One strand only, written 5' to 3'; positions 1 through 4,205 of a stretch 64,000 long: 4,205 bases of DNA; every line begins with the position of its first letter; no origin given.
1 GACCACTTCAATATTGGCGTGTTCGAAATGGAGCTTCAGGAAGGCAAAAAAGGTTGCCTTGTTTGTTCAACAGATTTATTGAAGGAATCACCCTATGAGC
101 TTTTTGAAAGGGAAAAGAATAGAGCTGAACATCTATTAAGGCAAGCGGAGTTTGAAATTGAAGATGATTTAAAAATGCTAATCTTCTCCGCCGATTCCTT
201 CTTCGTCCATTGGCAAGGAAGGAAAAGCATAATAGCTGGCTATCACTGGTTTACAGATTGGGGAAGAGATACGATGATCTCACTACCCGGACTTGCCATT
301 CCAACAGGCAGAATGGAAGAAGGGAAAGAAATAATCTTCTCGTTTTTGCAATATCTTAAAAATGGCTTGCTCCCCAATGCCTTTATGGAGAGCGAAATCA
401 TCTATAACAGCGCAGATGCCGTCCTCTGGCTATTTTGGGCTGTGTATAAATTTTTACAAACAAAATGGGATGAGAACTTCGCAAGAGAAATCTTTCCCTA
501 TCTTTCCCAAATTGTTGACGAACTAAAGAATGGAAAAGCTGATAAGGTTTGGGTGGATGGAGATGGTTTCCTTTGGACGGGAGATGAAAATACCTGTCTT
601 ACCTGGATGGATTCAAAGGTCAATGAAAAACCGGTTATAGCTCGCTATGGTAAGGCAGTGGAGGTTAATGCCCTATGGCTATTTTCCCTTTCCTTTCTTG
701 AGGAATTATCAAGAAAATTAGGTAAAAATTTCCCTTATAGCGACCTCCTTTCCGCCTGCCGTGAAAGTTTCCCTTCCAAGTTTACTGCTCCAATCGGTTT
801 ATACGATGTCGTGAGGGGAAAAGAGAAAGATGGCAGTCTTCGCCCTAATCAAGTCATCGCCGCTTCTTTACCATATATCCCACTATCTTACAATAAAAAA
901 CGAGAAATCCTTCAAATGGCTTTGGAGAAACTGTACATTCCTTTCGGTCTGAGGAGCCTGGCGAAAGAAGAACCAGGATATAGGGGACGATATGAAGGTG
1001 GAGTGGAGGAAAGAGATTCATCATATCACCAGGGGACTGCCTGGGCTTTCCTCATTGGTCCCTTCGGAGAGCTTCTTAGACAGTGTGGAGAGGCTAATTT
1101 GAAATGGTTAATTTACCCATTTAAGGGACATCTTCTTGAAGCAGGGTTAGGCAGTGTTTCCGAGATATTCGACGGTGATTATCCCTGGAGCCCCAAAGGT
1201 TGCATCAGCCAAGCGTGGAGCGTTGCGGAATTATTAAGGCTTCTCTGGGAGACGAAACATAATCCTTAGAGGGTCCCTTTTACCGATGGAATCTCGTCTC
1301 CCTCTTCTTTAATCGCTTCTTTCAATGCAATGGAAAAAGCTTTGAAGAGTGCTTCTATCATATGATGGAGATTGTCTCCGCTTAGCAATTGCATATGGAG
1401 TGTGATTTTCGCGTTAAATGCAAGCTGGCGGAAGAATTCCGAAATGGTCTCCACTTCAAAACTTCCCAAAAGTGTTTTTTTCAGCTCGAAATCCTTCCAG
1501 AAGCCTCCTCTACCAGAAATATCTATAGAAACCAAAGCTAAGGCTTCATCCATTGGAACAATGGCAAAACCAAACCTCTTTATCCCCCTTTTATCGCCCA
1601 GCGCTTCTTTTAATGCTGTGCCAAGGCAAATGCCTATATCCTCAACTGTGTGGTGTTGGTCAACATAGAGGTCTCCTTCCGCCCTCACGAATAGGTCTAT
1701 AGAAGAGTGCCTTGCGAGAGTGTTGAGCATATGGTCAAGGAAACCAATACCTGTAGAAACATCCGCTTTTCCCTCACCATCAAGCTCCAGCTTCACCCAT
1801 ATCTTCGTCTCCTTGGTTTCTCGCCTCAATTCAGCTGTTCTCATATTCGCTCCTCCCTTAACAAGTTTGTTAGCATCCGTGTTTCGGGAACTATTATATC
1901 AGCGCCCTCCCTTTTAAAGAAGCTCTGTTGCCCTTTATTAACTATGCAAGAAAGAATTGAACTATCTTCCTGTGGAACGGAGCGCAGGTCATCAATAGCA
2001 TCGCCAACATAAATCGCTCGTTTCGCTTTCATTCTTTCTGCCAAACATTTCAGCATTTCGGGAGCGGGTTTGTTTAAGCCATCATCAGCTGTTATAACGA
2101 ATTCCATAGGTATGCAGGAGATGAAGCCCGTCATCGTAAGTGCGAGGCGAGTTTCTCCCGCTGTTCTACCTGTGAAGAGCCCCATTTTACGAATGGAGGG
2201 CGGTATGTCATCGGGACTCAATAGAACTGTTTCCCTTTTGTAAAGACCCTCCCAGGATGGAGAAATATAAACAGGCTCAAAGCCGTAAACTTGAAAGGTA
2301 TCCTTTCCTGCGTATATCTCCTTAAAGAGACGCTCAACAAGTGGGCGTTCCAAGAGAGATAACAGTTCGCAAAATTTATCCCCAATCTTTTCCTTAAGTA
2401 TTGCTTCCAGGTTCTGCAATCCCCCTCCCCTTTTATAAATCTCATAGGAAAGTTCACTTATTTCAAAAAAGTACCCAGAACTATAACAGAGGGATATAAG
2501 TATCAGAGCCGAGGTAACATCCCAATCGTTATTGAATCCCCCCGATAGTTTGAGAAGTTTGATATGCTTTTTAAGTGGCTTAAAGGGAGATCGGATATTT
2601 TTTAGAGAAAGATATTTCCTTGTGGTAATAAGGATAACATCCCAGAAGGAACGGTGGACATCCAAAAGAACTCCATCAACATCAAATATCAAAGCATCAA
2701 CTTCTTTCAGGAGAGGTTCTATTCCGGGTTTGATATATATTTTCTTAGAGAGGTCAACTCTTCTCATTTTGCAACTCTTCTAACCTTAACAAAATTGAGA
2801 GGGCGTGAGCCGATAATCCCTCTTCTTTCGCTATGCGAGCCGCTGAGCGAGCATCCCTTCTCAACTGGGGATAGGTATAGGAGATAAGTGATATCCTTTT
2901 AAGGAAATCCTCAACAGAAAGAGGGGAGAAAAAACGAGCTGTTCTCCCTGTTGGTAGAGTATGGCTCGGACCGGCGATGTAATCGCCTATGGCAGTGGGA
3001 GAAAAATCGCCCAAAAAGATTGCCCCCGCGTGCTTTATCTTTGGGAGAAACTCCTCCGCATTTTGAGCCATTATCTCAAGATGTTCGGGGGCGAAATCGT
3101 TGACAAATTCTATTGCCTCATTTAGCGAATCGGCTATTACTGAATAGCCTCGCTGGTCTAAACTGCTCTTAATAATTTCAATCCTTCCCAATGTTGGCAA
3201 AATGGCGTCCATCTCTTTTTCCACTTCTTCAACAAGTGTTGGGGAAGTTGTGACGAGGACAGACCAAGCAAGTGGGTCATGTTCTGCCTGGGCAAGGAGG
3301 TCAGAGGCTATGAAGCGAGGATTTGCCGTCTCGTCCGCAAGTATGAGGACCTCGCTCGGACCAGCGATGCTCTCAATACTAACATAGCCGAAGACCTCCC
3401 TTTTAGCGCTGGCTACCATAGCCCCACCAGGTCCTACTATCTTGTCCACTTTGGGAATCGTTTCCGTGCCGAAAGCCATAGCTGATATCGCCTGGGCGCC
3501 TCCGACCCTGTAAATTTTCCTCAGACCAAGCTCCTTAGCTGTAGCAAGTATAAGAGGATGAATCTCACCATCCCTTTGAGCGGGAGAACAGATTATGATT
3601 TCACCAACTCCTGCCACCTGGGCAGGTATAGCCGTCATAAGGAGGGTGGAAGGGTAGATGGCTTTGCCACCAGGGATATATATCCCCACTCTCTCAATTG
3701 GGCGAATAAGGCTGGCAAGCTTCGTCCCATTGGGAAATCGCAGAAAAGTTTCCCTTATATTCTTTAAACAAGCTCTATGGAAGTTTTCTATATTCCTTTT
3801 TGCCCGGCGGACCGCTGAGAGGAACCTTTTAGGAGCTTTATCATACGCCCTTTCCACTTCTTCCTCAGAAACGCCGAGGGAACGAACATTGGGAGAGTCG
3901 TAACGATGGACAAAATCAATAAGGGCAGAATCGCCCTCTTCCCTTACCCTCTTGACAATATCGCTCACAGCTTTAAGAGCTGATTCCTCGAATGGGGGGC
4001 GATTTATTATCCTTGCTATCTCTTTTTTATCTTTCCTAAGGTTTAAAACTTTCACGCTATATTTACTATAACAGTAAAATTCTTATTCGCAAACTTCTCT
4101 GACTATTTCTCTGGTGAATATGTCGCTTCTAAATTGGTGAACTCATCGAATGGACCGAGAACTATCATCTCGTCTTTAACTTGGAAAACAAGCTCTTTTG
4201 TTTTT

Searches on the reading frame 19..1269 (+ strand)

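Call 26: search_protein_families(library=pfam, proteins=[window:19-1269:+], max_evalue=0.001)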
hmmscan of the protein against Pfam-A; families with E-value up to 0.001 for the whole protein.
window:19-1269:+ (416 aa): 1 family
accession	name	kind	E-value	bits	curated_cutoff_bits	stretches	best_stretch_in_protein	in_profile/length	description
PF06202.20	GDE_C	-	2.2e-101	339.9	21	1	58-407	3-367/367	Amylo-alpha-1,6-glucosidase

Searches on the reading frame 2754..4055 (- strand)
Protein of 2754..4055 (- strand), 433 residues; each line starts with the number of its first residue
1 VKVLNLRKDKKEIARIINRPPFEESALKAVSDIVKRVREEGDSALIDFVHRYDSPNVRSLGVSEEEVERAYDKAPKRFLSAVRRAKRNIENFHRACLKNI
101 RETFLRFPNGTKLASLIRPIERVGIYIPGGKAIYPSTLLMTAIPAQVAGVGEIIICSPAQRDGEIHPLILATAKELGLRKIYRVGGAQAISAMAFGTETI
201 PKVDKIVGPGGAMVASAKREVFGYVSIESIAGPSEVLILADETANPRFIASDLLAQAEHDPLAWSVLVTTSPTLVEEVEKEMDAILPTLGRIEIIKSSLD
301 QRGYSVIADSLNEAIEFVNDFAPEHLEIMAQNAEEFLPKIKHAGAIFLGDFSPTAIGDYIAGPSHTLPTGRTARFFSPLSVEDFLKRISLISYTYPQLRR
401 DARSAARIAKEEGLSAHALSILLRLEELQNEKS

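Call 26: search_protein_families(library=pfam, proteins=[window:2754-4055:-], max_evalue=0.001)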
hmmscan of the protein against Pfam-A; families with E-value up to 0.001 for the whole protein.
window:2754-4055:- (433 aa): 1 family
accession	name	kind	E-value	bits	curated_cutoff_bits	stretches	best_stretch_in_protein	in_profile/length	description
PF00815.25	Histidinol_dh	-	6.5e-159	529.8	27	1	24-425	9-411/411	Histidinol dehydrogenase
